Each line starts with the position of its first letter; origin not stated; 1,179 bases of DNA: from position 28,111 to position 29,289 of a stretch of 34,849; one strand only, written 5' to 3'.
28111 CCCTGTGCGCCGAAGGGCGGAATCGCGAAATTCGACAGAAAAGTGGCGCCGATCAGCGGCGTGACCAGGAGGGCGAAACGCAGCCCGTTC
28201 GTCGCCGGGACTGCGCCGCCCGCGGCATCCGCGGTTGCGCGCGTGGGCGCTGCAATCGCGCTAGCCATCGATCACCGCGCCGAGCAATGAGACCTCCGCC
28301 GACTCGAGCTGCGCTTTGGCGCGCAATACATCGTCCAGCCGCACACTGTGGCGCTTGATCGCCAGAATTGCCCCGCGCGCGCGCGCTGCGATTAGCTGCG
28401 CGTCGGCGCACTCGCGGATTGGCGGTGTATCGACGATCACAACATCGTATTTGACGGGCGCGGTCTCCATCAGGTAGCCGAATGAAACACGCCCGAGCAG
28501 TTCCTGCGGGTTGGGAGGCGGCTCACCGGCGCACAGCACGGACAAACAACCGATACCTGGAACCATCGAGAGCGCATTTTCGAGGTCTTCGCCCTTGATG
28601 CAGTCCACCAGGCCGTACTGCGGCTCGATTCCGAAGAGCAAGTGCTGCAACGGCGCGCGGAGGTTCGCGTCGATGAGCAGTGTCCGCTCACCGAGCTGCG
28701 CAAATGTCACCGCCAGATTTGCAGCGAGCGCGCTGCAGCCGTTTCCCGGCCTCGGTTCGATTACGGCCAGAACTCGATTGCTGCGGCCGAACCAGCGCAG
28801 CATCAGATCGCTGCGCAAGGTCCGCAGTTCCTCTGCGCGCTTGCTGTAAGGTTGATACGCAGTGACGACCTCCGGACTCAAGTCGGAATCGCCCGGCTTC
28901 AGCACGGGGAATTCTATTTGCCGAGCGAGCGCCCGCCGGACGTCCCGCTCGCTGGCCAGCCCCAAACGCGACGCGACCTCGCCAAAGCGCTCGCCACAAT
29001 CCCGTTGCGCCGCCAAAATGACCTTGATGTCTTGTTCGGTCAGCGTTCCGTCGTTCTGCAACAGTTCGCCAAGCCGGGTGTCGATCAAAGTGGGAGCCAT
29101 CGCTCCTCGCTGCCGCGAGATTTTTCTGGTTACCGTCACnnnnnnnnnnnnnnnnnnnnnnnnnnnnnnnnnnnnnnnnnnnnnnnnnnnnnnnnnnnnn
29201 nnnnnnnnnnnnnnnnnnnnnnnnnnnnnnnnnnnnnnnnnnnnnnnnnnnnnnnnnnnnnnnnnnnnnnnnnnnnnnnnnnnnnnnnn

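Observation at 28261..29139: EPS 'tyrosine kinase' with dead-looking P-loop and no Tyr cluster, but tandem MshEN-type c-di-GMP-binding motifs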

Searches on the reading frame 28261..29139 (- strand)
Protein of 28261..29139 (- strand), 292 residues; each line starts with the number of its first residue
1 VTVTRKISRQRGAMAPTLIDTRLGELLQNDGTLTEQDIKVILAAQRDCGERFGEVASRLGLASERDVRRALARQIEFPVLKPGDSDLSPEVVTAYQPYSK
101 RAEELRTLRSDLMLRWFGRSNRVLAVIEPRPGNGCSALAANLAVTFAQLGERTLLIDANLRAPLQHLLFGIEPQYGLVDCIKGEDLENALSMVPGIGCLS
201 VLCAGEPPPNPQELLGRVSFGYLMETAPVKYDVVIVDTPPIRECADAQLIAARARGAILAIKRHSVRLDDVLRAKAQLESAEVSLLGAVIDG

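Call 3: search_protein_families(library=pfam, proteins=[window:28261-29139:-], max_evalue=0.01)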
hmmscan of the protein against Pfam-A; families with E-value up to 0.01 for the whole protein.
window:28261-29139:- (292 aa): 4 families
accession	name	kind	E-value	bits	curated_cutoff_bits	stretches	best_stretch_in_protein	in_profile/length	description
PF10609.15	ParA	-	9.3e-06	25.7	27.1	1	122-289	4-171/246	NUBPL iron-transfer P-loop NTPase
PF13614.12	AAA_31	-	2.1e-05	25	27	0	122-159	2-39/177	AAA domain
PF01656.29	CbiA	-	0.00071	20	25.4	1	132-188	9-54/125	CobQ/CobB/MinD/ParA nucleotide binding domain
PF06564.18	CBP_BcsQ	-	0.00086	19.3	21.3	1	124-161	4-41/234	Cellulose biosynthesis protein BcsQ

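Call 4: search_protein_families(library=ncbifam, proteins=[window:28261-29139:-], max_evalue=0.01)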
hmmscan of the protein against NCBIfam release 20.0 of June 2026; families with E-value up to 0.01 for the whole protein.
window:28261-29139:- (292 aa): 17 families
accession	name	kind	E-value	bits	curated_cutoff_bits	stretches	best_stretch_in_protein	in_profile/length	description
TIGR03029.1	EpsG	equivalog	3.8e-96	321.4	313.8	1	20-290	2-272/274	chain length determinant protein tyrosine kinase EpsG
TIGR01007.1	eps_fam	subfamily_domain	4.8e-38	130.7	108.05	1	103-291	1-188/204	polysaccharide biosynthesis tyrosine autokinase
NF007350.0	PRK09841.1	equivalog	4.4e-27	94.5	1248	1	96-291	506-701/726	tyrosine-protein kinase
TIGR03018.1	pepcterm_TyrKin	hypoth_equivalog_domain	3.4e-26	91.9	230.65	1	91-284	1-202/207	XrtA-associated tyrosine autokinase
TIGR01005.1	eps_transp_fam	subfamily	3.4e-25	88.4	411.7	1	87-282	514-707/754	exopolysaccharide transport protein family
NF008568.0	PRK11519.1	equivalog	1.2e-24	86.6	1068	1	101-267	506-671/720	tyrosine-protein kinase Wzc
TIGR03815.1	CpaE_hom_Actino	equivalog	2.5e-12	46.6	154.45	1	119-257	109-248/340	septum site-determining protein Ssd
NF053729.1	c-di-GMP_motif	domain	9.1e-12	44.6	38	1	22-74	1-53/53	cyclic di-GMP-binding domain-containing protein, MshE-related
TIGR01969.1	minD_arch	subfamily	8.4e-08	31.7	201.75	1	123-290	2-167/251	cell division ATPase MinD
TIGR01968.1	minD_bact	equivalog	1.6e-06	27.6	212.9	1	122-260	2-140/261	septum site-determining protein MinD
TIGR03371.1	cellulose_yhjQ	equivalog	1.8e-05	24.4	157.85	1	123-179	3-60/246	cellulose biosynthesis protein BcsQ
NF041546.1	ParA_partition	equivalog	7.9e-05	22.3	180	0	123-158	1-36/203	ParA family partition ATPase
TIGR03453.1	partition_RepA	equivalog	0.00092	18.1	348.45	0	119-176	102-158/387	plasmid partitioning protein RepA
NF053622.1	ATPseBagAMYCTU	equivalog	0.0019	17.7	400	0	124-166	9-51/325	ATPase BagA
NF012033.0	PRK15489.1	equivalog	0.0022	16.2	537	1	21-152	491-615/703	glycosyl transferase family protein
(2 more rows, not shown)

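Call 5: find_homologous_proteins(query=window:28261-29136:-, max_evalue=0.00001)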
Query window:28261-29136:- (291 aa): 2166 proteins with E <= 0.00001 among 8000 candidates; the best 120 are listed.
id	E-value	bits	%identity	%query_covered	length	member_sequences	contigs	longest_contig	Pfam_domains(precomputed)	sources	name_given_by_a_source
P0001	3.7e-177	606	100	96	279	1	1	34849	PF10609.16,PF13614.13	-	-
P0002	1.0e-169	582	96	96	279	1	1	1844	PF10609.16,PF13614.13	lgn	-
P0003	1.2e-169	581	96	96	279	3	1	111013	PF10609.16,PF01656.30,PF13614.13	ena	-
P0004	3.5e-168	577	95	96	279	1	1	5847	PF01656.30,PF13614.13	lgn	-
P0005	4.3e-154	530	86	96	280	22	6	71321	PF01656.30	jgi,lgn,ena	jgi:protein-tyrosine kinase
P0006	9.1e-154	529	88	94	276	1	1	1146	-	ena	-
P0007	6.0e-153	527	85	96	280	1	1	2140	-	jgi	jgi:protein-tyrosine kinase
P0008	7.5e-153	526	87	96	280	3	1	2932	PF01656.30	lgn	-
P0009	1.8e-152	525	86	96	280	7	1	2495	PF13614.13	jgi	jgi:chain length determinant protein tyrosine kinase EpsG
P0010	8.1e-152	523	86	96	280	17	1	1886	-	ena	-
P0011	1.1e-151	522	83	99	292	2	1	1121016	PF10609.16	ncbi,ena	-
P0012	1.4e-151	522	86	96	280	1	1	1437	-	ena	-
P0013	7.9e-150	516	85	96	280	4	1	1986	-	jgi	jgi:chain length determinant protein tyrosine kinase EpsG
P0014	1.5e-149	515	85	96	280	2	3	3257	-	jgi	jgi:protein-tyrosine kinase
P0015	5.1e-145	501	81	99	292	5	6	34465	PF13614.13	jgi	jgi:protein-tyrosine kinase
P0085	6.5e-116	405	68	100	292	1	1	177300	-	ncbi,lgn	-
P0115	2.3e-109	384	67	97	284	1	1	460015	PF10609.16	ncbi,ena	-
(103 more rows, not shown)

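Call 19: search_protein_representatives(protein=window:28261-29136:-)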
Query: 291 residues. Proteins with E-value up to 0.001 (for the whole library): 59397; up to 1e-10: 29772; up to 1e-30: 616. The best 150 are listed.
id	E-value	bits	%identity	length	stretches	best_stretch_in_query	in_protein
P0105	1.2e-111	389.5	67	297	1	11-291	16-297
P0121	1.4e-88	313.8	83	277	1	13-188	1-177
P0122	2.7e-88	312.9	73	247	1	33-227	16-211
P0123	1.3e-79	284.4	52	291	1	20-289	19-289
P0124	1.2e-74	268.1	51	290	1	8-290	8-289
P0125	1.4e-74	267.9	52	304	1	19-291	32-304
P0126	1.3e-73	264.7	48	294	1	16-291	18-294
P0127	2.4e-72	260.6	50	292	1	18-289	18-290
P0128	3.7e-70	253.4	47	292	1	17-290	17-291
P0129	4.4e-70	253.1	49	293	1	13-291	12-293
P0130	5.1e-69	249.6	47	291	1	17-289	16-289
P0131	2.9e-68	247.2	46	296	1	22-290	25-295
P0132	6.6e-65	236.2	45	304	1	16-288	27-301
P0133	2.0e-64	234.5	45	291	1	20-290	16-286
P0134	2.6e-64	234.2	46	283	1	21-290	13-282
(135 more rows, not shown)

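Call 34: search_solved_structures(query=A1, max_evalue=0.01, show_alignments=3)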
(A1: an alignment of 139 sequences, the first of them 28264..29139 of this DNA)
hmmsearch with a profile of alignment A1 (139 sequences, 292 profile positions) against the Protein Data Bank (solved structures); distinct sequences matched with E-value up to 0.01: 59.
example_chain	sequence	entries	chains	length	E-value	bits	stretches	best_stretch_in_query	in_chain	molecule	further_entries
4jlv_A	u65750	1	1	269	1.7e-59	204.2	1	80-291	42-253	C-terminal fragment of Membrane protein CapA1, Putative uncharacterized protein capB1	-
4jmp_A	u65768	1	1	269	4.5e-58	199.6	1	80-291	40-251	C-terminal fragment of CapA, Protein tyrosine kinase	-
3bfv_A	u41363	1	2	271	5.1e-58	199.4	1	82-291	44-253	Membrane protein CapA1, Protein tyrosine kinase,Protein tyrosine kinase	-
2ved_A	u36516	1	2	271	7.3e-58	198.9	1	82-291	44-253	MEMBRANE PROTEIN CAPA1, PROTEIN TYROSINE KINASE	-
3la6_A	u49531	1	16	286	7.1e-53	182.5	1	87-291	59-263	Tyrosine-protein kinase wzc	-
3cio_A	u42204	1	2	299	2.3e-52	180.9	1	91-291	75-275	Tyrosine-protein kinase etk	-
6z0p_A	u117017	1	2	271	3.9e-52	180.1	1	71-291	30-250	BceF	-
9xgv_A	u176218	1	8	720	5.1e-52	179.7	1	87-291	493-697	Tyrosine-protein kinase wzc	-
9r62_I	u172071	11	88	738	5.4e-52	179.7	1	87-291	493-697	Tyrosine-protein kinase wzc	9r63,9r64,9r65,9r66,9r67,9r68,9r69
7ni2_A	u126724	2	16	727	4.2e-51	176.7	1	84-291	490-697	Tyrosine-protein kinase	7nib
9i2q_D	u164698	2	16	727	4.2e-51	176.7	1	84-291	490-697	Putative transmembrane protein Wzc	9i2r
7nhr_A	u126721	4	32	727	4.2e-51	176.7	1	84-291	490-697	Putative transmembrane protein Wzc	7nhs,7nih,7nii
9exo_H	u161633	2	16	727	4.2e-51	176.7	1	84-291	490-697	Putative transmembrane protein Wzc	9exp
9exq_D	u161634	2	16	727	4.2e-51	176.7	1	84-291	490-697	Putative transmembrane protein Wzc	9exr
6u1q_A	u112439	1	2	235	3.9e-39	137.5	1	106-291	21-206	VpsO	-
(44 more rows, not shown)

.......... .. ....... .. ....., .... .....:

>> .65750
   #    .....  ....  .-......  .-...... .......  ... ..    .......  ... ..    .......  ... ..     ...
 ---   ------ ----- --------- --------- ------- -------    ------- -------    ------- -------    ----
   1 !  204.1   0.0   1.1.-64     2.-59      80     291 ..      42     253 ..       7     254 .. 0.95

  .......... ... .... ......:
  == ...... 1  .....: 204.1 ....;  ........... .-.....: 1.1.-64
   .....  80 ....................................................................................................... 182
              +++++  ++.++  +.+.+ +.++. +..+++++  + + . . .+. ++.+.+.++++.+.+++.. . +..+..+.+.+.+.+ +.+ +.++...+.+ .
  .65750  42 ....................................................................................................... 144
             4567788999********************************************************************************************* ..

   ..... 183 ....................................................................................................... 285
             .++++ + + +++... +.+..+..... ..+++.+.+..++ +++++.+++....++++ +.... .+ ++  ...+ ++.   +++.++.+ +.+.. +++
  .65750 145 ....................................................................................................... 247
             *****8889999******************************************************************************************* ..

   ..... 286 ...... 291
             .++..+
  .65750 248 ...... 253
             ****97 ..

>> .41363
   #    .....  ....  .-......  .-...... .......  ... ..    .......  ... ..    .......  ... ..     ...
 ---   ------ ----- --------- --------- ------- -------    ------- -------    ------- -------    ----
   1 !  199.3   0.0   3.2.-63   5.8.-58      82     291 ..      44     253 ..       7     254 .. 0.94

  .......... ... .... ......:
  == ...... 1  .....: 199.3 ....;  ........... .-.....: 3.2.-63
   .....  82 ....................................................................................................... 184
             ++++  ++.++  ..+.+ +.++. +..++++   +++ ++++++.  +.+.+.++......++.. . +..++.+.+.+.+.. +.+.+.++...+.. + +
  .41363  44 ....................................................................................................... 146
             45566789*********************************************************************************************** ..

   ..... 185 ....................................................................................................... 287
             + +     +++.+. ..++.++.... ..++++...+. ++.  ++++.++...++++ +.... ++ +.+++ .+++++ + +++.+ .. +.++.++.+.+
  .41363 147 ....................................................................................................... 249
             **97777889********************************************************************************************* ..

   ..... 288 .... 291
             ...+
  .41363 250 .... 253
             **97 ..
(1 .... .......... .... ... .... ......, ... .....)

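Call 39: find_related_loci(query=window:28264-29139:-, collection=genome_contigs, flank=8000)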
Query window:28264-29139:- (292 aa) in genome_contigs; peptide patterns used: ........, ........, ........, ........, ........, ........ (x = any residue, [..] = any of these).
99 stretches matched a pattern; 5 encode a relative of the query (tblastn E <= 1e-3); 5 distinct loci.
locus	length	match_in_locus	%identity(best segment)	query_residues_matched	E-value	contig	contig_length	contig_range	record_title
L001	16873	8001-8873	86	1-291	2e-171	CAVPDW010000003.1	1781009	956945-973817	MAG: uncultured Gammaproteobacteria bacterium isolate MFD00008.bin.1.30 genome assembly, contig: contig_17397, whole gen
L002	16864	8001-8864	82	6-292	2e-158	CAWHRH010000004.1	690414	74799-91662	MAG: uncultured Gammaproteobacteria bacterium isolate MFD06714.bin.2.174 genome assembly, contig: contig_43009, whole ge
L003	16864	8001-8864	82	6-292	3e-158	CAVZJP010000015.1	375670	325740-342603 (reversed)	MAG: uncultured Gammaproteobacteria bacterium isolate MFD05521.bin.1.80 genome assembly, contig: contig_28610, whole gen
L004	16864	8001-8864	79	6-292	4e-152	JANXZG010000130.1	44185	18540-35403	MAG: Gammaproteobacteria bacterium isolate GL140_4_metabat_260 GL140_4_k141_2707602, whole genome shotgun sequence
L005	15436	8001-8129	51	19-61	5e-6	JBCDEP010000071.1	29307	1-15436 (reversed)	MAG: Cyanobacteria bacterium P01_G01_bin.67 k141_526850_length_29307_cov_22.9865, whole genome shotgun sequence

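Call 40: find_encoding_contigs(protein=P0085, flank=10000, max_places=2)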
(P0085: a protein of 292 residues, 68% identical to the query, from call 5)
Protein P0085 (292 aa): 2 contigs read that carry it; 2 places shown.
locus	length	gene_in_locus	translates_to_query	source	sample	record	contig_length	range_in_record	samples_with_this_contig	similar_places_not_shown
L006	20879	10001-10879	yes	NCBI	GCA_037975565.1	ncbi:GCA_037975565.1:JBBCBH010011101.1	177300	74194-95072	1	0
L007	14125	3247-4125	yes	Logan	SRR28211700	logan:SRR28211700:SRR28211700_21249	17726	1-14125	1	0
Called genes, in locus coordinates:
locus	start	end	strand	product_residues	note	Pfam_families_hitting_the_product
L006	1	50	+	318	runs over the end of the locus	-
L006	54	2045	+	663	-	PF11992:TgpA_N, PF01841:Transglut_core, PF13559:DUF4129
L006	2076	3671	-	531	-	PF00009:GTP_EFTU, PF01926:MMR_HSR1 (weak), PF22042:EF-G_D2, PF03144:GTP_EFTU_D2, PF16658:RF3_C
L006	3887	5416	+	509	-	PF02661:Fic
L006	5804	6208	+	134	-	-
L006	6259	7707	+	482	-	PF13727:CoA_binding_3, PF02397:Bac_transf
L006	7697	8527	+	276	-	PF02563:Poly_export, PF10531:SLBB, PF22461:SLBB_2, PF10531:SLBB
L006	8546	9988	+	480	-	PF02706:Wzz (weak), PF13807:GNVR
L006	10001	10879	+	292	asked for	-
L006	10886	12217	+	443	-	-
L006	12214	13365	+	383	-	PF13641:Glyco_tranf_2_3, PF00535:Glycos_transf_2, PF13632:Glyco_trans_2_3 (weak)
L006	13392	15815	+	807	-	PF01757:Acyl_transf_3, PF13579:Glyco_trans_4_4 (weak), PF13692:Glyco_trans_1_4 (weak)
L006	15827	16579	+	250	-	PF13489:Methyltransf_23, PF13679:Methyltransf_32 (weak), PF01209:Ubie_methyltran, PF05175:MTS (weak), PF13649:Methyltransf_25, PF13847:Methyltransf_31, PF08241:Methyltransf_11, PF08242:Methyltransf_12, +1 more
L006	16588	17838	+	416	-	PF10082:BBP2_2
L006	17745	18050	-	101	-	-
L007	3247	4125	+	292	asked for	-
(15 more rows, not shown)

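Call 41: find_encoding_contigs(protein=P0115, flank=10000, max_places=2)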
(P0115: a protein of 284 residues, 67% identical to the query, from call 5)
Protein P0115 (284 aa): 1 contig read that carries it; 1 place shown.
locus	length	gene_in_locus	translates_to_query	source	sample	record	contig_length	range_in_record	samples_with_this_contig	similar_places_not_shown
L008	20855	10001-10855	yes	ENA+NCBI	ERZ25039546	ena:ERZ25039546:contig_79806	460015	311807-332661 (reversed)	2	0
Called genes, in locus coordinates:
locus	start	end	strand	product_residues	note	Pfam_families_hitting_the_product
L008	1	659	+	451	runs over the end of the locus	PF00034:Cytochrom_C, PF13442:Cytochrome_CBB3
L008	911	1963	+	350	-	PF06342:DUF1057 (weak), PF12146:Hydrolase_4, PF00561:Abhydrolase_1, PF12697:Abhydrolase_6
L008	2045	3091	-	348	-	PF01113:DapB_N (weak), PF19328:DAP_DH_C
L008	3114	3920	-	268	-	PF00106:adh_short, PF13561:adh_short_C2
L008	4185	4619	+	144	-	-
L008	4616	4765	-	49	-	-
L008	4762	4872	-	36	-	-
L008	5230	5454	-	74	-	-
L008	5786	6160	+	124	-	-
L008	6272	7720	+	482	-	PF13727:CoA_binding_3, PF02397:Bac_transf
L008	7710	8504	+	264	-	PF02563:Poly_export, PF10531:SLBB, PF22461:SLBB_2, PF10531:SLBB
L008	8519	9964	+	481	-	PF02706:Wzz (weak), PF13807:GNVR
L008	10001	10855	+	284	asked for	PF10609:ParA (weak)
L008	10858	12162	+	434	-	-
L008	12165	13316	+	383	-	PF13641:Glyco_tranf_2_3, PF00535:Glycos_transf_2, PF13632:Glyco_trans_2_3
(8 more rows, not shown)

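Call 42: predict_structure(alignment_id=A1)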
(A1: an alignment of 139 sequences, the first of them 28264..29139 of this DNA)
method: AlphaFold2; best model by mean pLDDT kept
length: 292 residues; sequences in the alignment: 139
mean_pLDDT: 94.2   pTM: 0.87
mean pLDDT of the five models: 94.2, 93.9, 93.5, 93.6, 93.0
residues with pLDDT >= 90: 255; 70-90: 26; 50-70: 9; < 50: 2
segments of 3 or more residues with pLDDT < 50: none
pLDDT, mean of each block of 10 residues (from residue 1): 54 81 93 97 93 96 93 88 91 94 98 98 98 96 97 99 98 97 98 95 98 98 98 99 98 98 95 98 98 91
secondary structure, 60 per line:
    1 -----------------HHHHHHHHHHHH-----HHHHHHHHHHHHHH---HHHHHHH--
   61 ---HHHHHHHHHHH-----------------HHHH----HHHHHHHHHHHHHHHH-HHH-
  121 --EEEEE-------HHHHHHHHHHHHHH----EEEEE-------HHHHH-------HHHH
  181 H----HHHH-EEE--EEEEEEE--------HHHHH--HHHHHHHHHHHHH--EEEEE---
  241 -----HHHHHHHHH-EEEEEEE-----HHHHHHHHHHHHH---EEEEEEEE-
elements in order: H18-29 H35-48 H52-58 H64-74 H92-95 H100-115 E123-127 H135-148 E153-157 H165-169 H177-181 H186-189 E191-193 E196-202 H211-215 H218-230 E233-237 H246-254 E256-262 H268-280 E284-291
